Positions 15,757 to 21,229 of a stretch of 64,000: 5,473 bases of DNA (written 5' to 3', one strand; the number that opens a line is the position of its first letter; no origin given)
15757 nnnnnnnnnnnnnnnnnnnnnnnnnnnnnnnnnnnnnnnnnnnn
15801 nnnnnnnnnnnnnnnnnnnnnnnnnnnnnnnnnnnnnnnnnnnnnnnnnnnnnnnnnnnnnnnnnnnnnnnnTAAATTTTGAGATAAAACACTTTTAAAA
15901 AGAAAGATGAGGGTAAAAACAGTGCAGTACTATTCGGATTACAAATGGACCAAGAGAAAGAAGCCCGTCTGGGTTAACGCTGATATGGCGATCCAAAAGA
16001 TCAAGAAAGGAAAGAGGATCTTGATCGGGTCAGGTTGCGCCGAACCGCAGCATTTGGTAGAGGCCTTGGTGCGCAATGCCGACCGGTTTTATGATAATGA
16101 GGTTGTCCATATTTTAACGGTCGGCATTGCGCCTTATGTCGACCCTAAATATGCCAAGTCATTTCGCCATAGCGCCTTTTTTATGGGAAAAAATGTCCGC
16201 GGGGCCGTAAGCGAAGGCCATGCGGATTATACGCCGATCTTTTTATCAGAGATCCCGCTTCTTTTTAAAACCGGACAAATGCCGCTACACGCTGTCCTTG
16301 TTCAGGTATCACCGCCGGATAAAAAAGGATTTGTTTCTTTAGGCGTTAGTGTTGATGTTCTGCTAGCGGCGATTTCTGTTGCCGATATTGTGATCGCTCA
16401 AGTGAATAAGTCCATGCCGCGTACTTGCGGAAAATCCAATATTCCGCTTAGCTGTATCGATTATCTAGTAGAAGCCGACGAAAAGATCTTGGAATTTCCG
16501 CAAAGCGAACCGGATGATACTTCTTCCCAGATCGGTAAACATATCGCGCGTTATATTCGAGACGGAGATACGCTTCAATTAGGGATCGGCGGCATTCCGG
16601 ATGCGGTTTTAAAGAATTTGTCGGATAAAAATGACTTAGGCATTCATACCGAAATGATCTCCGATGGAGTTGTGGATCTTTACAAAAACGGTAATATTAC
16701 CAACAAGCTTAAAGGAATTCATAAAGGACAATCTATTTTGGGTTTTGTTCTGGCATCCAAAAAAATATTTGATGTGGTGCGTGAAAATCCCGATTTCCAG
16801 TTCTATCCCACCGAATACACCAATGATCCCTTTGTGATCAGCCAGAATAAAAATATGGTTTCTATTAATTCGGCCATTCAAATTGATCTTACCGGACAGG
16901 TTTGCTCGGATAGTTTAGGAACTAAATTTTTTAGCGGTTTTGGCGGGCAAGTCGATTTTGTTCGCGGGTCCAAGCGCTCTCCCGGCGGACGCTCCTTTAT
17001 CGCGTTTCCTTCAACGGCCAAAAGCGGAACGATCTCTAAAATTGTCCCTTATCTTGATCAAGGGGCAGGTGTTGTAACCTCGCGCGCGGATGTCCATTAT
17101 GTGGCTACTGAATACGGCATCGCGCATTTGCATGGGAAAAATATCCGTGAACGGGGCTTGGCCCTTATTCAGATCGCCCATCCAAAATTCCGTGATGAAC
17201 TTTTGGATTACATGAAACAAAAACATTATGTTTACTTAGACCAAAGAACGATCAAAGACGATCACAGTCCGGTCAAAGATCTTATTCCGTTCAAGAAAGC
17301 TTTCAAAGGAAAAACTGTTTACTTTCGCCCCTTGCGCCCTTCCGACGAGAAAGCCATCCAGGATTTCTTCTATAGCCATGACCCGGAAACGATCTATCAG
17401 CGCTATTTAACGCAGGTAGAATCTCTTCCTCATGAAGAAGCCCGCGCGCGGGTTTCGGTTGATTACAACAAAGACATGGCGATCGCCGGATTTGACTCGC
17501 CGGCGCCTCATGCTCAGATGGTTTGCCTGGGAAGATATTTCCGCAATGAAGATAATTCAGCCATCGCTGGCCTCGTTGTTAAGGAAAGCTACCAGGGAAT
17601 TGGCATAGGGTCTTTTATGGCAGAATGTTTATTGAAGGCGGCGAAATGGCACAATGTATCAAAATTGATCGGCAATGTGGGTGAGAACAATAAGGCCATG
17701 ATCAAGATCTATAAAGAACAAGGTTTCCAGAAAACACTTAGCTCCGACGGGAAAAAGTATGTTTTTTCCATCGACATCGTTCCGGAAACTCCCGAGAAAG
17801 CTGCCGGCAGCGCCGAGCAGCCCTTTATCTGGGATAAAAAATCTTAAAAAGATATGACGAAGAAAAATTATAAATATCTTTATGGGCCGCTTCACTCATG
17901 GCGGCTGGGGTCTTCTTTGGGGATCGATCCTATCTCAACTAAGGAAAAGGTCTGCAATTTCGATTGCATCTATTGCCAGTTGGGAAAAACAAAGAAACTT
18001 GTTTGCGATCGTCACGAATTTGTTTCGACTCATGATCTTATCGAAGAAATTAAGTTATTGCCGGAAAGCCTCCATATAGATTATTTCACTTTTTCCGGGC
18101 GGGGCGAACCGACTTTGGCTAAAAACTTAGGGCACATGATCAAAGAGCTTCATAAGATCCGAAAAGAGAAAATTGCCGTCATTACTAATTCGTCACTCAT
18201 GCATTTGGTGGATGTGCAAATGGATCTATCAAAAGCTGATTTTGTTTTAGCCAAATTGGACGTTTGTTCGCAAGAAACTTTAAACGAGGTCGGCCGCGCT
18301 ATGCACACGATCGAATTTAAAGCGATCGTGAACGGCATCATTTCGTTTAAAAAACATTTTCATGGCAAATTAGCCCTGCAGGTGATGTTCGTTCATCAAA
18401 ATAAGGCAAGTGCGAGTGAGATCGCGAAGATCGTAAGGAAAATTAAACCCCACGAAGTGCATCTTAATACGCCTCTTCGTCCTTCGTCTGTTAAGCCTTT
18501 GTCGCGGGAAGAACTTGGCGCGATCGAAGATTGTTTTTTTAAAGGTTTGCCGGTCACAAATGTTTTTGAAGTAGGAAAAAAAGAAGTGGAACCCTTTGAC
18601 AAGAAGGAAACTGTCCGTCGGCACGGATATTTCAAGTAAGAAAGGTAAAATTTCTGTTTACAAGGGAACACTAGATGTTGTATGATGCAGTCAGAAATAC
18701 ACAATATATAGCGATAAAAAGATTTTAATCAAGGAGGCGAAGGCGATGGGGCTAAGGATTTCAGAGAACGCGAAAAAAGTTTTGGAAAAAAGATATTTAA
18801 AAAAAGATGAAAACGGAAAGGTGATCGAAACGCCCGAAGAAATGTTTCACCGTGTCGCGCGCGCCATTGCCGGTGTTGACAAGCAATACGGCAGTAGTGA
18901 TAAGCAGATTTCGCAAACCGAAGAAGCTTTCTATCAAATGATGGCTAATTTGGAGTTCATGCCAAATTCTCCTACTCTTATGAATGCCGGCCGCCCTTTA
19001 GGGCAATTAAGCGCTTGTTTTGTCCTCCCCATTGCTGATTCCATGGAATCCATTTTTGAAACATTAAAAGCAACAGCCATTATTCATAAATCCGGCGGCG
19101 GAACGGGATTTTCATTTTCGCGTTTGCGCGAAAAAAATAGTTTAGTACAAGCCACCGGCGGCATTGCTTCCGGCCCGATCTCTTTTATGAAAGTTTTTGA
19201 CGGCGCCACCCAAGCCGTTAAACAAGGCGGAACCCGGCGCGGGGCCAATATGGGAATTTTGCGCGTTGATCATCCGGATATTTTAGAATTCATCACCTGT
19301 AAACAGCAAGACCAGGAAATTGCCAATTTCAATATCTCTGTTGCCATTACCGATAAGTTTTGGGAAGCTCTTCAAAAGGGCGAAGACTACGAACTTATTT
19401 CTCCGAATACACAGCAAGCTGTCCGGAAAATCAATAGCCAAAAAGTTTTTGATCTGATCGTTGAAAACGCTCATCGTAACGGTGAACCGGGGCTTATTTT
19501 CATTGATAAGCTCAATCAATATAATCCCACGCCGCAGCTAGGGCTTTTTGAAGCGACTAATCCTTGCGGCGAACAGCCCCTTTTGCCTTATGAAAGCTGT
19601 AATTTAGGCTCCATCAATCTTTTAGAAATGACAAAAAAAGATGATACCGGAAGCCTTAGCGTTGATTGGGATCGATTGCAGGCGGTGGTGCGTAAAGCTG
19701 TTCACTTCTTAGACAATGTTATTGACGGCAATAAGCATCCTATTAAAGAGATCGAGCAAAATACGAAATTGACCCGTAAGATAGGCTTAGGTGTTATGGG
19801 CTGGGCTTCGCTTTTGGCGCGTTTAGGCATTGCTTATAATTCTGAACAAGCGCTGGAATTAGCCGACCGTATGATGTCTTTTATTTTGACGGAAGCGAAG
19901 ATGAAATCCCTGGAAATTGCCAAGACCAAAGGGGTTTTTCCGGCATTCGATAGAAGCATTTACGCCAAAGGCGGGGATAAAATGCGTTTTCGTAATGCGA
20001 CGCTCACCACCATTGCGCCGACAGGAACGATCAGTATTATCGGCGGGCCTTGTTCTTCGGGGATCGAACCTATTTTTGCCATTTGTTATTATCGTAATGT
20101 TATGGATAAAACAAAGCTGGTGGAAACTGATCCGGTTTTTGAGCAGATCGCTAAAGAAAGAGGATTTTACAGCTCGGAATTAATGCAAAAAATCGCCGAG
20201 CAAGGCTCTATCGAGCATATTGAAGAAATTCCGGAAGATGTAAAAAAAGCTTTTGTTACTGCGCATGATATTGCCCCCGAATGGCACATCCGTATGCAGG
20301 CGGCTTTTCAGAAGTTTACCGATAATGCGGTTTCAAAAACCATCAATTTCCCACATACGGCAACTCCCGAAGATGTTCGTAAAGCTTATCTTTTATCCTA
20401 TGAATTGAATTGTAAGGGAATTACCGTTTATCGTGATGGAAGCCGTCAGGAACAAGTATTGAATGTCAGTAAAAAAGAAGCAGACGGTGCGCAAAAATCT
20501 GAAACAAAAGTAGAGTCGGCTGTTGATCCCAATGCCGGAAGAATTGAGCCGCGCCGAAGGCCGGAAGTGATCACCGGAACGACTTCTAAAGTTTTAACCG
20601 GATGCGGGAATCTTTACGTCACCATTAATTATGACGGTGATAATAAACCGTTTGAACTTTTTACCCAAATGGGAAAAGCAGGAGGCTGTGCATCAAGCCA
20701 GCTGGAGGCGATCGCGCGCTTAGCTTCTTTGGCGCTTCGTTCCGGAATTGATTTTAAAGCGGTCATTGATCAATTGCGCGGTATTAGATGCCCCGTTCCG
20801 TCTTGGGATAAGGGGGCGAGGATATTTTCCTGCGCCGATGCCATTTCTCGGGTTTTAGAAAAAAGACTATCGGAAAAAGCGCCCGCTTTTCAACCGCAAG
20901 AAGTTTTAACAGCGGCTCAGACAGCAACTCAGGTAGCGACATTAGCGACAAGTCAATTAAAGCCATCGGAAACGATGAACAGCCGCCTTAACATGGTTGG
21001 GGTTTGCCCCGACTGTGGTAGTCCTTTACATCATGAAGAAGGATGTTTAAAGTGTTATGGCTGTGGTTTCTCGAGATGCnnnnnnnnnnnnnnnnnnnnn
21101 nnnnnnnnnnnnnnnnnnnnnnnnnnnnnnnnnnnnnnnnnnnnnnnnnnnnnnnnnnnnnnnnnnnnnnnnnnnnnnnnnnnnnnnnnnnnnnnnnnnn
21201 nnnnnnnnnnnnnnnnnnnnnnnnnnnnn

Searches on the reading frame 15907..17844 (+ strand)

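Call 28: search_protein_families(library=pfam, proteins=[window:15907-17844:+], max_evalue=0.00001)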
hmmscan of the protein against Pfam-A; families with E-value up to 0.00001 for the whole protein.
window:15907-17844:+ (646 aa): 6 families
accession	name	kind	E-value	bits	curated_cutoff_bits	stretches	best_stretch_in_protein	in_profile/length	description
PF13336.12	AcetylCoA_hyd_C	-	7.9e-66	221.2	23.7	1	284-435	2-153/154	Acetyl-CoA hydrolase/transferase C-terminal domain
PF02550.21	AcetylCoA_hydro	-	8.9e-27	94.8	24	1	30-196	23-195/198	Acetyl-CoA hydrolase/transferase N-terminal domain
PF00583.31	Acetyltransf_1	-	3.8e-08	34.1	20.7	1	547-607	56-116/116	Acetyltransferase (GNAT) family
PF13302.13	Acetyltransf_3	-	5.4e-07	30.8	25.4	1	472-608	3-138/138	Acetyltransferase (GNAT) domain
PF01144.29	CoA_trans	-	4.1e-06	26.8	23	0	209-272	4-73/217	Coenzyme A transferase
PF13508.13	Acetyltransf_7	-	4.4e-06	27.4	27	0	545-609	21-84/84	Acetyltransferase (GNAT) domain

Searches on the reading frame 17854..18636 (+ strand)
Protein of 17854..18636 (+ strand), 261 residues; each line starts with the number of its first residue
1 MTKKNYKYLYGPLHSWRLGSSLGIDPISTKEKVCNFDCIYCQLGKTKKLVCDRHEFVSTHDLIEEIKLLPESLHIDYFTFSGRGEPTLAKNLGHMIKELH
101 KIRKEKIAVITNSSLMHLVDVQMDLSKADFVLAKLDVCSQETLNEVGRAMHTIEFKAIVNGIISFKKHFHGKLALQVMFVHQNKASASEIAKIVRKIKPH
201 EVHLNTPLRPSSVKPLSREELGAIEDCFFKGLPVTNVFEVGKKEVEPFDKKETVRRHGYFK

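Call 28: search_protein_families(library=pfam, proteins=[window:17854-18636:+], max_evalue=0.00001)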
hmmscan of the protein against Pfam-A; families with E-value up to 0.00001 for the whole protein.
window:17854-18636:+ (261 aa): 1 family
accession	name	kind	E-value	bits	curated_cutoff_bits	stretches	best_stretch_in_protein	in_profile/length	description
PF04055.27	Radical_SAM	-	1e-11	45.7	29.5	1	33-187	6-159/166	Radical SAM superfamily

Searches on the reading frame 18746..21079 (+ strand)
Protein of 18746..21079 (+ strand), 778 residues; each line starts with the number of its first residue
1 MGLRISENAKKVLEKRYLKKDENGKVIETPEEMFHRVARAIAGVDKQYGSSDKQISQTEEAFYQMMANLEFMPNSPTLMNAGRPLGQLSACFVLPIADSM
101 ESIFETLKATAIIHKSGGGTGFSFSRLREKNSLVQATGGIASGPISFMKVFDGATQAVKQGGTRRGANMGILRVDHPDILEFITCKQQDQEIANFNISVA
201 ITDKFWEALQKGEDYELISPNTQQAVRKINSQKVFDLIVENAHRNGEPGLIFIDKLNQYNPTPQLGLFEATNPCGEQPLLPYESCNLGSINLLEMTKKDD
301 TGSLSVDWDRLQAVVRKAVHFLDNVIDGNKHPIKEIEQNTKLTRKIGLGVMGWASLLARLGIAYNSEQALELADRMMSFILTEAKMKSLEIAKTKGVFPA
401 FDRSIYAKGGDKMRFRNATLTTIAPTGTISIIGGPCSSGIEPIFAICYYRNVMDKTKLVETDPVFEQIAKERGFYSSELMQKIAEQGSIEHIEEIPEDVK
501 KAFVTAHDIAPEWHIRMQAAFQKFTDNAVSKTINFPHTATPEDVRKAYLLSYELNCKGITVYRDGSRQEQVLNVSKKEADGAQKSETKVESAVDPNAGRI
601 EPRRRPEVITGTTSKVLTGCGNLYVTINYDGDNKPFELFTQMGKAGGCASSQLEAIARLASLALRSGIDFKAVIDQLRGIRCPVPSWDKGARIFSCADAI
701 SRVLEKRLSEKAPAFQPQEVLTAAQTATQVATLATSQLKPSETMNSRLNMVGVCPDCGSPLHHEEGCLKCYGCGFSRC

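Call 28: search_protein_families(library=pfam, proteins=[window:18746-21079:+], max_evalue=0.00001)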
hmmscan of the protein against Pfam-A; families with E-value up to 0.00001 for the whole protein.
window:18746-21079:+ (778 aa): 3 families
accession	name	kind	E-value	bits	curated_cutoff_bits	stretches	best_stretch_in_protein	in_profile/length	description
PF02867.20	Ribonuc_red_lgC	-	1.6e-135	453.2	23.9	1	89-562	1-523/523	Ribonucleotide reductase, barrel domain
PF00317.26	Ribonuc_red_lgN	-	2.9e-27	95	28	1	6-86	4-77/77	Ribonucleotide reductase, all-alpha domain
PF12637.14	TSCPD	-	1.4e-22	80.2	22.8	1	614-706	5-86/88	TSCPD domain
